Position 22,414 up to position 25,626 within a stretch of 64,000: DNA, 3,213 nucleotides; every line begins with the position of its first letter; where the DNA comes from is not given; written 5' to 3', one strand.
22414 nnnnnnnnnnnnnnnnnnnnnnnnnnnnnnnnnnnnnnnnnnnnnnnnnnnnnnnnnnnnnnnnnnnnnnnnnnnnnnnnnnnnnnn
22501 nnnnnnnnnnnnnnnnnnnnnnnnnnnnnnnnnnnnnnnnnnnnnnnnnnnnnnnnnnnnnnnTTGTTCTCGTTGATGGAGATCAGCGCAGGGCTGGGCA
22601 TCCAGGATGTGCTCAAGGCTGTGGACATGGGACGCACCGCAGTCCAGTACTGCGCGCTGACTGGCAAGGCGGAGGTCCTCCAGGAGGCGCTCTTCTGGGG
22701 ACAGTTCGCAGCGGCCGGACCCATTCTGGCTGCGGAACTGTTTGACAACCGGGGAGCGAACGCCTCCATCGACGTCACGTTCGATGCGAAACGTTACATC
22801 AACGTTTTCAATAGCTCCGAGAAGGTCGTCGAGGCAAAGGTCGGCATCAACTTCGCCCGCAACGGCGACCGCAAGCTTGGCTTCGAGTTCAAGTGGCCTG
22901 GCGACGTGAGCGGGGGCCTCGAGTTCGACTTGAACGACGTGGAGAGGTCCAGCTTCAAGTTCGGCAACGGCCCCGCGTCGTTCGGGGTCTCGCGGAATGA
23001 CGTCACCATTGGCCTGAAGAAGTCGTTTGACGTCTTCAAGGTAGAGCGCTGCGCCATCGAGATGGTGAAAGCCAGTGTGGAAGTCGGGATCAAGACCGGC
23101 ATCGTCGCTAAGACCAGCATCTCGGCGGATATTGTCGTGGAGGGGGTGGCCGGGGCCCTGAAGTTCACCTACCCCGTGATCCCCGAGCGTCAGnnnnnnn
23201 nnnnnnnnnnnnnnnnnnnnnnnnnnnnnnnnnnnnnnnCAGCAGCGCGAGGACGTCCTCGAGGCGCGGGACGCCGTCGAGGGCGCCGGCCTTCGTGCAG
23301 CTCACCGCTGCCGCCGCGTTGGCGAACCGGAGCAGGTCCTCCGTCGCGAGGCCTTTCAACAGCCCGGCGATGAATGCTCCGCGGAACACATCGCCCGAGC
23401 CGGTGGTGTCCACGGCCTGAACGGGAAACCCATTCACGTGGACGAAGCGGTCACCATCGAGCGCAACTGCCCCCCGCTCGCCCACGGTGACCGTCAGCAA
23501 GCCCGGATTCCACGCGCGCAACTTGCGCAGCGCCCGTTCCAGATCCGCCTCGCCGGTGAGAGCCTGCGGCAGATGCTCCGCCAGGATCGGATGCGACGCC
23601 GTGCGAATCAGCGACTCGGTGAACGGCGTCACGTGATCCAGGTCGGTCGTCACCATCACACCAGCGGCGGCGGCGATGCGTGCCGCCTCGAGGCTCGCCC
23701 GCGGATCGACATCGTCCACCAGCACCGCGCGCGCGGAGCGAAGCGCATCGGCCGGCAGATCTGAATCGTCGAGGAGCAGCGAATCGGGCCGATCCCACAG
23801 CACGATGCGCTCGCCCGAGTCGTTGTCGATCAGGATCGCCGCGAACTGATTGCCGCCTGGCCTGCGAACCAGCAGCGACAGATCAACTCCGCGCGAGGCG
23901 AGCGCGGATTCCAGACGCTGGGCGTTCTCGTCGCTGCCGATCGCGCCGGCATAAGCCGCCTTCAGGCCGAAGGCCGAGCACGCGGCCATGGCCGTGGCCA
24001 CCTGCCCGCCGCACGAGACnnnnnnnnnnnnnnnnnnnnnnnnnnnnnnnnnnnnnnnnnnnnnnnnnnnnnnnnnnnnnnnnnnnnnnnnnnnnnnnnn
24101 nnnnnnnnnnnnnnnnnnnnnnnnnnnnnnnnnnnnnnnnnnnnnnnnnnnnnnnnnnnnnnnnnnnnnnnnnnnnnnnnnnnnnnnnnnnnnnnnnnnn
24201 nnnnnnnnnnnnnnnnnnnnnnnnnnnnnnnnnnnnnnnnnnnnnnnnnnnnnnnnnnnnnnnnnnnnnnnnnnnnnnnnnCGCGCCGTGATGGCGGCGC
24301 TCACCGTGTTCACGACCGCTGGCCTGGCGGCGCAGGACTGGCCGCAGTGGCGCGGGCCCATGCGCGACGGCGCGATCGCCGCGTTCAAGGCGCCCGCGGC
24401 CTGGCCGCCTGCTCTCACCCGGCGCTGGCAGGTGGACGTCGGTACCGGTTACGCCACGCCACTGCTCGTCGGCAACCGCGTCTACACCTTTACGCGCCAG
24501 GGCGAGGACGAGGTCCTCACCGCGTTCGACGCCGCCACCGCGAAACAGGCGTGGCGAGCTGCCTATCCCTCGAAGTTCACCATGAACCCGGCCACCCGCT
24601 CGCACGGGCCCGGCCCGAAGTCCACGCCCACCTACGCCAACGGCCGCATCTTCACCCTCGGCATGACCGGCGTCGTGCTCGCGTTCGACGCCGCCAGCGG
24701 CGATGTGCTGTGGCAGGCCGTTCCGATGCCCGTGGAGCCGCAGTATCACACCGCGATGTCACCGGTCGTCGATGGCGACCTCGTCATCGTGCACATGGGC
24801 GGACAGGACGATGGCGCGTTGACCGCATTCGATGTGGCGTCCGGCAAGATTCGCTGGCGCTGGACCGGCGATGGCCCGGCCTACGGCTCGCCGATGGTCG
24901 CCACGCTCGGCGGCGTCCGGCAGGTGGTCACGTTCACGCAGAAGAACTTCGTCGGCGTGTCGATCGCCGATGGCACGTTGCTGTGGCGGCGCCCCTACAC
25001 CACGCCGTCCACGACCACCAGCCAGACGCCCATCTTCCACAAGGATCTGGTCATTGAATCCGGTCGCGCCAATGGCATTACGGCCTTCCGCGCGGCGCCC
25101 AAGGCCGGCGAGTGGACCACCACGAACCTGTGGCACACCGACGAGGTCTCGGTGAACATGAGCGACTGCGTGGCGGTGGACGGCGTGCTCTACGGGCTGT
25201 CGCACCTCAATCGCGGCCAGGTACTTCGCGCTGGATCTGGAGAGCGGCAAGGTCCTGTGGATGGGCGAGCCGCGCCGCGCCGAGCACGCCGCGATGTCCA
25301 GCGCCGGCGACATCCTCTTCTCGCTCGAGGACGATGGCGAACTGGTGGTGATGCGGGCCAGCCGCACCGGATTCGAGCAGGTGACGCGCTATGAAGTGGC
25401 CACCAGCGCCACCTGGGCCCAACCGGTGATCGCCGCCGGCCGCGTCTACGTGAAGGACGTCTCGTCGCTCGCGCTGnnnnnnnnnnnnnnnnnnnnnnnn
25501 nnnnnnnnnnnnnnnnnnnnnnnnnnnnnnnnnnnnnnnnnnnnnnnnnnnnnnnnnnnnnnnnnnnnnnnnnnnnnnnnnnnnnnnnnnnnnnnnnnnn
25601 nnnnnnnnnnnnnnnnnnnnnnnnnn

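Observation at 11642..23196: One ~3,850-codon secreted mosaic gene combining PKD-like, DUF11, cadherin-like, discoidin, FG-GAP propeller and PASTA modules with an RHS core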

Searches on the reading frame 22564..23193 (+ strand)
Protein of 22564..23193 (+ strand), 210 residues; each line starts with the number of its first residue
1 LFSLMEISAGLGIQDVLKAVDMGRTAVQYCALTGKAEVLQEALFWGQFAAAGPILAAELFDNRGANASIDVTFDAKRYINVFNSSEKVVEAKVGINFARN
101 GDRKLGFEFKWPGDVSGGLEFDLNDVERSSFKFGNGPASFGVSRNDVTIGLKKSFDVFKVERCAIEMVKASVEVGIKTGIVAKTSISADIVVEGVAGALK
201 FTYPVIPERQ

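Call 31: find_homologous_proteins(query=window:22564-23193:+, max_evalue=0.001)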
Query seq(210 aa) (210 aa): 3 proteins with E <= 0.001 among 198 candidates.
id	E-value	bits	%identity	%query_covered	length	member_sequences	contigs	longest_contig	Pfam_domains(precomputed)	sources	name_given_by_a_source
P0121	6.7e-64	233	99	53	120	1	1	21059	-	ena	-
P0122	6.6e-52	194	99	46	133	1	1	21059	-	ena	-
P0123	2.2e-8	52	89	18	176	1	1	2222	-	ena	-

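Call 32: find_encoding_contigs(protein=P0121, flank=10000, max_places=3)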
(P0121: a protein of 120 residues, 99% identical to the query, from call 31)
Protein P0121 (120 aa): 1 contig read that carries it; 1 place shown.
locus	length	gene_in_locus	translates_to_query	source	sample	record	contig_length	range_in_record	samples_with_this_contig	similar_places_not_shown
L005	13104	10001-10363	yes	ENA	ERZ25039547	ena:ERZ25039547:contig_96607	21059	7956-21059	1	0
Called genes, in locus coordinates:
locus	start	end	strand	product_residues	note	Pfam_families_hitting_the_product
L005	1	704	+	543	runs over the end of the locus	PF00801:PKD (weak), PF18911:PKD_4, PF22352:K319L-like_PKD, PF18911:PKD_4, PF00801:PKD (weak), PF22352:K319L-like_PKD, PF18911:PKD_4, PF22352:K319L-like_PKD, +3 more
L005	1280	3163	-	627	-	-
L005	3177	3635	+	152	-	-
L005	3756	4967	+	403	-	PF01839:FG-GAP (faint), PF25292:Beta-prop_CGLA (faint), PF13517:FG-GAP_3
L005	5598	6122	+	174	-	PF11617:Cu-binding_MopE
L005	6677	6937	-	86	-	-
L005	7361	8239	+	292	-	-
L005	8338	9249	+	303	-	-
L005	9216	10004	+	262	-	PF25023:TEN_YD-shell, PF05593:RHS_repeat (weak)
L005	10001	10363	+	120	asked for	-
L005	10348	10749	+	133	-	-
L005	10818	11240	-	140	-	PF00294:PfkB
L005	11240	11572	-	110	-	PF00294:PfkB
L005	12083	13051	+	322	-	PF01011:PQQ (faint), PF13360:PQQ_2, PF13570:Beta-prop_ACSF4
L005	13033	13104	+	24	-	?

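Call 33: find_encoding_contigs(protein=P0123, flank=10000, max_places=3)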
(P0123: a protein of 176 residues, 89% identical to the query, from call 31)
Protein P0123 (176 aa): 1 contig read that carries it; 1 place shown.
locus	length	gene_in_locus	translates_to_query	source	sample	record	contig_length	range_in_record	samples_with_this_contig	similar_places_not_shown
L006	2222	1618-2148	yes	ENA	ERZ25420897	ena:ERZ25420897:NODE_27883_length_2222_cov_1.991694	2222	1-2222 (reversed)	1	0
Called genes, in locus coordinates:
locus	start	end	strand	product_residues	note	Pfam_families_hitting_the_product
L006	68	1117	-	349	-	-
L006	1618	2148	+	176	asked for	-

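Call 43: predict_structure(protein=window:22567-23193:+)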
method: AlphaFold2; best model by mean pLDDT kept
length: 209 residues; sequences in the alignment: 1
mean_pLDDT: 34.7   pTM: 0.29
mean pLDDT of the five models: 34.7, 34.1, 32.1, 30.8, 30.1
residues with pLDDT >= 90: 0; 70-90: 0; 50-70: 0; < 50: 209
segments of 3 or more residues with pLDDT < 50: 1-209
pLDDT, mean of each block of 10 residues (from residue 1): 28 40 42 39 44 38 32 28 29 33 44 42 39 32 29 28 41 40 29 26 25
secondary structure, 60 per line:
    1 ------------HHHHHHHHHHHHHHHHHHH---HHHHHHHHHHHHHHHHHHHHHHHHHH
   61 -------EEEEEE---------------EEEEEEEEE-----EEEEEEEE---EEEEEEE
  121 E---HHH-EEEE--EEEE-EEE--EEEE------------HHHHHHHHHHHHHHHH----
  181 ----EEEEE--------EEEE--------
elements in order: H13-31 H35-60 E68-73 E89-97 E103-110 E114-121 E129-132 E135-138 E140-142 E145-148 H161-176 E185-189 E198-201

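Call 44: search_protein_representatives(protein=window:22567-23193:+)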
Query: 209 residues. Proteins with E-value up to 0.001 (for the whole library): 11; up to 1e-10: 11; up to 1e-30: 10. The best 11 are listed.
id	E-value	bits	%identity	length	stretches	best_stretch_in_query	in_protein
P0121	8.7e-64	231.2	98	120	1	1-112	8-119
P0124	1.3e-52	194.7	50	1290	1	1-206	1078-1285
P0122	2.1e-52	194.0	98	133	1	111-207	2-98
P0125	1.1e-46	175.4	85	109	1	23-116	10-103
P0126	2.0e-46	174.5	48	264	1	1-207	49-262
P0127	1.6e-44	168.2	48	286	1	1-207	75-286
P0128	1.8e-42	161.6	43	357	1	1-207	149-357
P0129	8.0e-34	133.4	37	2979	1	1-207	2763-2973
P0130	2.8e-32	128.3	67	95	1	117-209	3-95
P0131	3.2e-32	128.1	40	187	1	26-205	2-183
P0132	1.6e-21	93.3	47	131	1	81-205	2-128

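Call 48: find_encoding_contigs(protein=P0129, flank=6000, max_places=3)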
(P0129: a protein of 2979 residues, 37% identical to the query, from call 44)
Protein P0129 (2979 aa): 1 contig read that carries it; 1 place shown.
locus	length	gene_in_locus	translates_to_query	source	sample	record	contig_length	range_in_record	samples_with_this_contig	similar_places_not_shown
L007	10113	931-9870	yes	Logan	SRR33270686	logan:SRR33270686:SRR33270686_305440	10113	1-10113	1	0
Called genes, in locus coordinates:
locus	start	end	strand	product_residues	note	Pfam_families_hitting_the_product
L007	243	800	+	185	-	-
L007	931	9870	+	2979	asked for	PF05345:He_PIG, PF05345:He_PIG, PF17963:Big_9, PF05345:He_PIG, PF17803:Cadherin_4, PF17963:Big_9, PF13517:FG-GAP_3, PF05345:He_PIG, +19 more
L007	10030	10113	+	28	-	?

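Call 52: predict_structure(alignment_id=A1)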
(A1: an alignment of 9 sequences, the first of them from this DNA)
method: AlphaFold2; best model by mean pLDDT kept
length: 210 residues; sequences in the alignment: 9
mean_pLDDT: 60.3   pTM: 0.48
mean pLDDT of the five models: 60.3, 58.1, 58.1, 57.9, 54.6
residues with pLDDT >= 90: 0; 70-90: 88; 50-70: 55; < 50: 67
segments of 3 or more residues with pLDDT < 50: 1-49, 62-64, 77-84
pLDDT, mean of each block of 10 residues (from residue 1): 32 38 36 38 45 50 55 54 52 71 75 77 76 80 79 75 59 76 72 66 58
secondary structure, 60 per line:
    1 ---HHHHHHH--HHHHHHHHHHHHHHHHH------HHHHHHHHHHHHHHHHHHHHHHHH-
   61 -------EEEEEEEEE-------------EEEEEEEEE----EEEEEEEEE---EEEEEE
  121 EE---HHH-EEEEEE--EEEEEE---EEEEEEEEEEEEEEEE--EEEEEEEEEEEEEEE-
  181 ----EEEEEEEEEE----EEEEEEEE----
elements in order: H4-10 H13-29 H36-59 E68-76 E90-98 E103-111 E115-122 E130-135 E138-143 E147-162 E165-179 E185-194 E199-206

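Call 60: fold_search(model_id=the predicted structure, library=pdb)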
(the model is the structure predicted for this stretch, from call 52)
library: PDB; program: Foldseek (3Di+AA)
matches with E <= 10: 386; with E <= 0.001: 0
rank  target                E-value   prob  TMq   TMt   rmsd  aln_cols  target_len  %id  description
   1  4tmd                  3.4e-02  0.41  0.18  0.19  13.2       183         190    9  X-ray structure of Putative uncharacterized protein (Rv0999 ortholog) from Mycobacterium smegmatis (released 2014-07-02)
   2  3n91                  9.6e-02  0.07  0.09  0.07  16.1       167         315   16  Crystal structure of a STRUCTURAL GENOMICS, UNKNOWN FUNCTION (BACOVA_03430) from Bacteroides ovatus at 2.40 A resolution (released 2010-07-28)
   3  4e1s                  1.2e-01  0.35  0.24  0.22  18.8       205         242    7  X-ray crystal structure of the transmembrane beta-domain from intimin from EHEC strain O157:H7 (released 2012-06-13)
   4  7n8o_O                1.4e-01  0.11  0.14  0.12  16.9       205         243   10  High-resolution structure of photosystem II from the mesophilic cyanobacterium, Synechocystis sp. PCC 6803 (released 2021-12-29)
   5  3njt                  1.7e-01  0.18  0.18  0.11  15.0       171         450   13  Crystal structure of the R450A mutant of the membrane protein FhaC (released 2010-11-03)
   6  8uzl_B                1.9e-01  0.44  0.25  0.33  15.3       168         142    8  Designed Transmembrane beta-barrel- TMB10_163 (released 2024-07-17)
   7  4e1t                  2.2e-01  0.28  0.25  0.23  13.9       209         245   11  X-ray crystal structure of the transmembrane beta-domain from invasin from Yersinia pseudotuberculosis (released 2012-06-13)
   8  8tow_O                2.2e-01  0.12  0.14  0.12  16.1       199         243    9  Structure of a mutated photosystem II complex reveals perturbation of the oxygen-evolving complex (released 2024-06-19)
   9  8us2_A                2.3e-01  0.14  0.20  0.11  10.9       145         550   12  P22121 Crystal structure of TamA from Pseudomonas aeruginosa at 3.95 Ang (released 2024-06-26)
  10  3es6_A                2.4e-01  0.05  0.11  0.09  20.5       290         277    7  Crystal structure of the novel complex formed between Zinc 2-glycoprotein (ZAG) and Prolactin inducible protein (PIP)  (released 2008-10-28)
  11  2hzs_D                2.6e-01  0.12  0.17  0.17  15.9       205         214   10  Structure of the Mediator head submodule Med8C/18/20 (released 2006-09-12)
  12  7vcf_I                2.8e-01  0.38  0.26  0.16  21.9       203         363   11  Cryo-EM structure of Chlamydomonas TOC-TIC supercomplex (released 2022-11-30)
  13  5tz6_B                2.8e-01  0.05  0.12  0.10  18.4       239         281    8  Crystal Structure of CurJ Dehydratase H978F Inactive Mutant In Complex with Compound 21 (released 2017-01-11)
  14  3wjg                  3.5e-01  0.20  0.20  0.26  17.4       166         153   11  Crystal structure of mutant nitrobindin M75L/H76L/Q96C/M148W/H158L (NB10) from Arabidopsis thaliana (released 2014-04-02)
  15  2a13                  3.5e-01  0.18  0.20  0.26  17.9       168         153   10  X-ray structure of protein from Arabidopsis thaliana AT1G79260 (released 2005-07-12)
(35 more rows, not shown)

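Call 61: find_encoding_contigs(protein=P0124, flank=5000, max_places=3)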
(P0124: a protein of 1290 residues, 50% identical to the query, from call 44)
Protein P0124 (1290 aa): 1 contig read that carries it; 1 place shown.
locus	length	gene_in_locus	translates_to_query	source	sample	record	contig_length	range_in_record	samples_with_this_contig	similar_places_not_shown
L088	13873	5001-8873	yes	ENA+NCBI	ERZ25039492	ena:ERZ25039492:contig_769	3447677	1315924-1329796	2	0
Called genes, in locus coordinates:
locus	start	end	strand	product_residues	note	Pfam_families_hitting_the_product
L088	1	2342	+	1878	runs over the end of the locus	PF18911:PKD_4, PF22352:K319L-like_PKD, PF22352:K319L-like_PKD, PF22352:K319L-like_PKD, PF18911:PKD_4, PF22352:K319L-like_PKD, PF18911:PKD_4, PF22352:K319L-like_PKD, +16 more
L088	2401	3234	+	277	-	PF01839:FG-GAP (faint), PF13517:FG-GAP_3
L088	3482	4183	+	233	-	PF03793:PASTA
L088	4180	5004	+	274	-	-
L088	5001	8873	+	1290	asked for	PF05593:RHS_repeat (weak), PF25023:TEN_YD-shell (weak), PF05593:RHS_repeat, PF25023:TEN_YD-shell, PF05593:RHS_repeat, PF25023:TEN_YD-shell (weak), PF05593:RHS_repeat, PF25023:TEN_YD-shell, +3 more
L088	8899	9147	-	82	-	PF17996:CE2_N (weak)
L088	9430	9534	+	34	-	-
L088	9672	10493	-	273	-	PF03747:ADP_ribosyl_GH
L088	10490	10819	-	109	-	PF00294:PfkB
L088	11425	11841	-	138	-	PF02653:BPD_transp_2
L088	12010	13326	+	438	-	-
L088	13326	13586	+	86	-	-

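Call 62: find_encoding_contigs(protein=P0128, flank=5000, max_places=3)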
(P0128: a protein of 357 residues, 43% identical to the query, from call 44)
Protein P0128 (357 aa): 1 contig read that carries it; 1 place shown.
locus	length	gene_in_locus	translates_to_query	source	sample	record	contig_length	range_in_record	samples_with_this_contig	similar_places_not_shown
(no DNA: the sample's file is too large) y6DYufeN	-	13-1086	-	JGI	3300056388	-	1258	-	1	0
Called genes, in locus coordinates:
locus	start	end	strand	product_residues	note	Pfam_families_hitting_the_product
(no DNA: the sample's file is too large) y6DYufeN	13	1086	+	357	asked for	-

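Call 81: search_solved_structures(query=A1, max_evalue=10)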
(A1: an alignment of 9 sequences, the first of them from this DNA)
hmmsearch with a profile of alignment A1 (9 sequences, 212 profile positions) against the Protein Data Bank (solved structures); distinct sequences matched with E-value up to 10: 3.
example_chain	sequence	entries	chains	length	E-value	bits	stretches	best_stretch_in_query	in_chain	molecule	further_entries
8j07_m2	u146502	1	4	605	0.54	12.9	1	57-111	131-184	Dynein axonemal intermediate chain 2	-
7qi2_A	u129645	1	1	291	1.3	11.7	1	92-136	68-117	Voltage-dependent anion-selective channel protein 1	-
5jdp_A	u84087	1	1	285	1.4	11.5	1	92-135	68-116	Voltage-dependent anion-selective channel protein 1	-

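Call 82: search_protein_families(library=pfam, alignment_id=A1, max_evalue=1)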
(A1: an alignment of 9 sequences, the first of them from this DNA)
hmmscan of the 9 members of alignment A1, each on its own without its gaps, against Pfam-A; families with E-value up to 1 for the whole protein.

A. member 1, seq(210 aa): 0 families

B. families by the number of members that match (of 9 scanned): 3 families
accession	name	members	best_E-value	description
PF17684.7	SCAB-PH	1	0.024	PH domain of plant-specific actin-binding protein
PF01761.26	DHQ_synthase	1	0.15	3-dehydroquinate synthase N-terminal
PF15531.11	Ntox27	1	0.22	Bacterial toxin 27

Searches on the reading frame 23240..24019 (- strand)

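Call 25: search_protein_families(library=pfam, proteins=[window:23240-24019:-], max_evalue=0.001)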
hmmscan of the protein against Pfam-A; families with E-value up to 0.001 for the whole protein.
window:23240-24019:- (260 aa): 1 family
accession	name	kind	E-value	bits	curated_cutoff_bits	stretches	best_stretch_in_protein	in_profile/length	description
PF00294.29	PfkB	-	3.9e-39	135.2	25.8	1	3-251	35-300/302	pfkB family carbohydrate kinase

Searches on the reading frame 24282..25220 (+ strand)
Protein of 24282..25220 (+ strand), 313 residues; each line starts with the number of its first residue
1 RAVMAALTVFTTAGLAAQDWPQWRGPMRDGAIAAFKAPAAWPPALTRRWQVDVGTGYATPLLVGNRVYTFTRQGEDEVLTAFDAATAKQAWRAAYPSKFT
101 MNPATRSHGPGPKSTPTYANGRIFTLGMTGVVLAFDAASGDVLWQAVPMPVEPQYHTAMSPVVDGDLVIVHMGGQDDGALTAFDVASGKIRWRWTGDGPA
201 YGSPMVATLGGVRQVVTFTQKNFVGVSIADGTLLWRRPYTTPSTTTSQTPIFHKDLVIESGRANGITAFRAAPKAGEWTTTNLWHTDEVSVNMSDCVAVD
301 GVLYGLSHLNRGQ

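Call 25: search_protein_families(library=pfam, proteins=[window:24282-25220:+], max_evalue=0.001)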
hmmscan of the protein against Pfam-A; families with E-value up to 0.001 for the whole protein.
window:24282-25220:+ (313 aa): 4 families
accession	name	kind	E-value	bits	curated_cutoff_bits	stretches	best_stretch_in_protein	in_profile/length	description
PF13360.13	PQQ_2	-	5.8e-27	95.3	27.6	1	76-304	2-211/233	Outer membrane protein assembly factor BamB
PF01011.28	PQQ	-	5.6e-11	42.3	26.7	0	57-95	50-85/595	Glucose/ethanol/alcohol dehydrogenase, beta-propeller domain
PF13570.13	Beta-prop_ACSF4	-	2.9e-07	30.7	133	1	122-248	63-174/329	Beta-alanine-activating enzyme, beta-propeller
PF25293.1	Beta-prop_EMC1_N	-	0.00021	21.5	34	0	123-255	34-164/219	EMC1 N-terminal beta-propeller domain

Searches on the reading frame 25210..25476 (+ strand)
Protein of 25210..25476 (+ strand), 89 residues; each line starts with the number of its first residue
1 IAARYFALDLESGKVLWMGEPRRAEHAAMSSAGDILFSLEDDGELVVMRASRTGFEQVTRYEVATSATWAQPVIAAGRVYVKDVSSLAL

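Call 25: search_protein_families(library=pfam, proteins=[window:25210-25476:+], max_evalue=0.001)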
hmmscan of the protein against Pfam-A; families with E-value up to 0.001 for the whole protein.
window:25210-25476:+ (89 aa): 1 family
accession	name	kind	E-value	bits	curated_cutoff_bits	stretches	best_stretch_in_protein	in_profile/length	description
PF13360.13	PQQ_2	-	0.00029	21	27.6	1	7-83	7-80/233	Outer membrane protein assembly factor BamB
